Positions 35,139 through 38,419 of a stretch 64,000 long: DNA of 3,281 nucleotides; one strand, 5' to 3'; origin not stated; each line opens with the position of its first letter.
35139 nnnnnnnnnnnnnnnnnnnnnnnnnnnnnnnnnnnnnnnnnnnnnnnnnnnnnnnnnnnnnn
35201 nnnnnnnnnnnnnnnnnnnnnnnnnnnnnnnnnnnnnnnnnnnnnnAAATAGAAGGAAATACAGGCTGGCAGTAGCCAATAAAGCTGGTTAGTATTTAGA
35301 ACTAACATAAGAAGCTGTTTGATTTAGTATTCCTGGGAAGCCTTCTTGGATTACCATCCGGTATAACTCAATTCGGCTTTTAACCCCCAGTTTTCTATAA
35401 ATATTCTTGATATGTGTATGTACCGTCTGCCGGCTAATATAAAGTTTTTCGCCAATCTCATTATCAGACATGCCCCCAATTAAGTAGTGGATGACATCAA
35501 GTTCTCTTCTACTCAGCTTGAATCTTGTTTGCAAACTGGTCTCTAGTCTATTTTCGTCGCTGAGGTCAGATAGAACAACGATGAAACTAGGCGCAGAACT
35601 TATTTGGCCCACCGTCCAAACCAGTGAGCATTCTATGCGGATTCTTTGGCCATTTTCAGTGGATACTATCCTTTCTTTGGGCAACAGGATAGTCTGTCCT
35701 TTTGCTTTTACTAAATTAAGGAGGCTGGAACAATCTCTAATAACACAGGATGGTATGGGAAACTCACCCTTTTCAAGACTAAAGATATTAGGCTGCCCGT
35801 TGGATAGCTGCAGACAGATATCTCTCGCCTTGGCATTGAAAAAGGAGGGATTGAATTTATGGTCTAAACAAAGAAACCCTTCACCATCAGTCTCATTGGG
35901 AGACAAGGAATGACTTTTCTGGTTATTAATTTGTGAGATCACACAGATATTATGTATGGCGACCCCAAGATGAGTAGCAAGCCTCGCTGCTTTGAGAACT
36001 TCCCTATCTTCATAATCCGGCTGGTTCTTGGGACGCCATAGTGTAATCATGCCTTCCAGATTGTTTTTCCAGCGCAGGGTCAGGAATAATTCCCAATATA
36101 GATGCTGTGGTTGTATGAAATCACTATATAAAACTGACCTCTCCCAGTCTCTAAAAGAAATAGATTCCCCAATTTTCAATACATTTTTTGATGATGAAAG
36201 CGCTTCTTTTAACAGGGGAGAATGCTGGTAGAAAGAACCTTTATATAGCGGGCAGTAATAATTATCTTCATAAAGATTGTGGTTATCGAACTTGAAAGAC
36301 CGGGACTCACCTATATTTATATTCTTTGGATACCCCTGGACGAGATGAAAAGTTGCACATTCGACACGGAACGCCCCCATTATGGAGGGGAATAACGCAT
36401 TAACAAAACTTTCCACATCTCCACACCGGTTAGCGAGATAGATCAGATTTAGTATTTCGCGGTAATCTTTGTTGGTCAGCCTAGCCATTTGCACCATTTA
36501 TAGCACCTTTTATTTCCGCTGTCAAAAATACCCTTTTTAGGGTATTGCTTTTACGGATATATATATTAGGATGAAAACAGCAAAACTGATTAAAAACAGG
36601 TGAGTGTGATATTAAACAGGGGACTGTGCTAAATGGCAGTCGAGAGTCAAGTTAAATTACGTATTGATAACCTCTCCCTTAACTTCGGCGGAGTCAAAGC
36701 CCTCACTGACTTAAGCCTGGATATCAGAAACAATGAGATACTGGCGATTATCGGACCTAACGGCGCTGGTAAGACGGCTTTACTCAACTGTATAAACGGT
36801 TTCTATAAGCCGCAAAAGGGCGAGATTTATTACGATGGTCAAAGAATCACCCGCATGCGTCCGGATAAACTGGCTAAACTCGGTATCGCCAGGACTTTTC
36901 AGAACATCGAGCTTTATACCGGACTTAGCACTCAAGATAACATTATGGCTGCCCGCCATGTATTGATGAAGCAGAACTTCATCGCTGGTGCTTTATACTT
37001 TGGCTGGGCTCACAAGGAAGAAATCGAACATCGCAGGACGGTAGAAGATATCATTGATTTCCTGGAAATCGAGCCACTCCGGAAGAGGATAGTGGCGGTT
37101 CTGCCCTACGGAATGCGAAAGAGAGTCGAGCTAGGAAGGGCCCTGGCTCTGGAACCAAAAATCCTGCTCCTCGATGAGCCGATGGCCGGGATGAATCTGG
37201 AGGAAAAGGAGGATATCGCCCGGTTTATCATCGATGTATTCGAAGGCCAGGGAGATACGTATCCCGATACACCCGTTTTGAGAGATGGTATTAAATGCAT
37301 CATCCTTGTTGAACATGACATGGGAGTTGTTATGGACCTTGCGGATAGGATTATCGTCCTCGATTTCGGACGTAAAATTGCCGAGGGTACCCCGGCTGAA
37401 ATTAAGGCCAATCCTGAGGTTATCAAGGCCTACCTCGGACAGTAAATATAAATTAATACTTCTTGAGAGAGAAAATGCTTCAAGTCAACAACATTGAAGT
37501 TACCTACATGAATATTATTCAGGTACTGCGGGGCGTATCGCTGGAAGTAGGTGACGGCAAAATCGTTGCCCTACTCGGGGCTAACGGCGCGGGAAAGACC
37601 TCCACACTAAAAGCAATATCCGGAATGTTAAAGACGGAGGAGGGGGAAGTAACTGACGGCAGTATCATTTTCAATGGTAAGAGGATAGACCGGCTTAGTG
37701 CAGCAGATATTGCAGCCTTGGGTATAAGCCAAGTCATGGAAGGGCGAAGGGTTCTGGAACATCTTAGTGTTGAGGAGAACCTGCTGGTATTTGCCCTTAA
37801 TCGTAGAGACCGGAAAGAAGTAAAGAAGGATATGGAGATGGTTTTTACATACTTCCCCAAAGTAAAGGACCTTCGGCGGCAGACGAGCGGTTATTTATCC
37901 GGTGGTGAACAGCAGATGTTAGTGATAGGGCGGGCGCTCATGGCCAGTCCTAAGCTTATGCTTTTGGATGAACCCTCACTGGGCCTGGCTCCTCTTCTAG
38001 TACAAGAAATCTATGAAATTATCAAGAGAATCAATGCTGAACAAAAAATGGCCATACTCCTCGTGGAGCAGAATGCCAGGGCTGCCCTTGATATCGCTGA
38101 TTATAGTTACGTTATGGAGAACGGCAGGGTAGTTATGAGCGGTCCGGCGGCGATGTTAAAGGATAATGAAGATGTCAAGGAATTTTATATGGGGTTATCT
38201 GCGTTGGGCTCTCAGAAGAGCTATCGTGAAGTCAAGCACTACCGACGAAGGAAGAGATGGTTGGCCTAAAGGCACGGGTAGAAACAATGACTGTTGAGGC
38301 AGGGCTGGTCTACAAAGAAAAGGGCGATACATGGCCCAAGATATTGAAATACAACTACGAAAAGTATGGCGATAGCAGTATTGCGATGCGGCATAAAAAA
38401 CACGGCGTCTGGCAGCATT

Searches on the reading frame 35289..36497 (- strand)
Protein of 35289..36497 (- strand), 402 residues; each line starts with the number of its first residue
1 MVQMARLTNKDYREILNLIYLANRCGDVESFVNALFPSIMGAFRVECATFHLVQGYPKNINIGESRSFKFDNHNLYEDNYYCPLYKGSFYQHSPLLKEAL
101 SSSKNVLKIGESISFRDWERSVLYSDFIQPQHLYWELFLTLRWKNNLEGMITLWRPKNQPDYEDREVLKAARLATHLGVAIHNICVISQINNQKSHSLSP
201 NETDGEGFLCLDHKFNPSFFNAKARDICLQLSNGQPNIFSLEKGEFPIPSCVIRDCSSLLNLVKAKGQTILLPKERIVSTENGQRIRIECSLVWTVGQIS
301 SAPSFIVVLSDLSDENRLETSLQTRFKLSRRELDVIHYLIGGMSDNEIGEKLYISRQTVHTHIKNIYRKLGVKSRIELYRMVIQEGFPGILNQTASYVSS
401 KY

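Call 6: search_protein_families(library=pfam, proteins=[window:35289-36497:-])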
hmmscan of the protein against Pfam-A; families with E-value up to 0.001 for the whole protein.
window:35289-36497:- (402 aa): 2 families
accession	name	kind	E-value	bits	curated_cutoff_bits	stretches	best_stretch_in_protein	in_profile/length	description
PF00196.25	GerE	-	1.1e-18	67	23.5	1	328-382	3-57/57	Bacterial regulatory proteins, luxR family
PF08279.18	HTH_11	-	0.00013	22.2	25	0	343-372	16-44/55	HTH domain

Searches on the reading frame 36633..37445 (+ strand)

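Call 6: search_protein_families(library=pfam, proteins=[window:36633-37445:+])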
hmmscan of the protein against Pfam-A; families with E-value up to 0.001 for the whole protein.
window:36633-37445:+ (270 aa): 5 families
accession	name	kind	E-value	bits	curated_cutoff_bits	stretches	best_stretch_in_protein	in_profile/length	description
PF00005.33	ABC_tran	-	2.7e-31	109.4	25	1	24-185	1-137/137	ABC transporter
PF12399.14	BCA_ABC_TP_C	-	3.7e-13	49.2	25.5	1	247-269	1-23/27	Branched-chain amino acid ATP-binding cassette transporter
PF13476.12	AAA_23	-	1.7e-05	26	27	1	20-55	6-40/201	AAA domain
PF13304.12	AAA_21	-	6.2e-05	23.6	27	0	36-55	1-20/304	AAA domain, putative AbiEii toxin, Type IV TA system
PF13175.12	AAA_15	-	0.00018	21.7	32.1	1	22-72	12-65/374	AAA ATPase domain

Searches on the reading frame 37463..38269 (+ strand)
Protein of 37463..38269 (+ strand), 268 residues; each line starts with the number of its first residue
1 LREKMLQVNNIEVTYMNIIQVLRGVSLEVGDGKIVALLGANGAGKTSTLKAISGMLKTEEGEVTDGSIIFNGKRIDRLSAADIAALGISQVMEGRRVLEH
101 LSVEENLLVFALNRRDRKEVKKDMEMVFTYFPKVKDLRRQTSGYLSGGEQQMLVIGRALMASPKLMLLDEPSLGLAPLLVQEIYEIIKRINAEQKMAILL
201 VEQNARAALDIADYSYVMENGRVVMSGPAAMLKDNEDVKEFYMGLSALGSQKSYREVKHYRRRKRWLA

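Call 6: search_protein_families(library=pfam, proteins=[window:37463-38269:+])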
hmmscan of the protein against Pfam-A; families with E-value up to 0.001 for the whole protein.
window:37463-38269:+ (268 aa): 3 families
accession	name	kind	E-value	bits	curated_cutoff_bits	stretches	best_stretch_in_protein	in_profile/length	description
PF00005.33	ABC_tran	-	1.2e-26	94.4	25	1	22-172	1-136/137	ABC transporter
PF13304.12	AAA_21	-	5.8e-11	43.4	27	2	133-190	226-286/304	AAA domain, putative AbiEii toxin, Type IV TA system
PF13476.12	AAA_23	-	0.00055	21.1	27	1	17-65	6-52/201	AAA domain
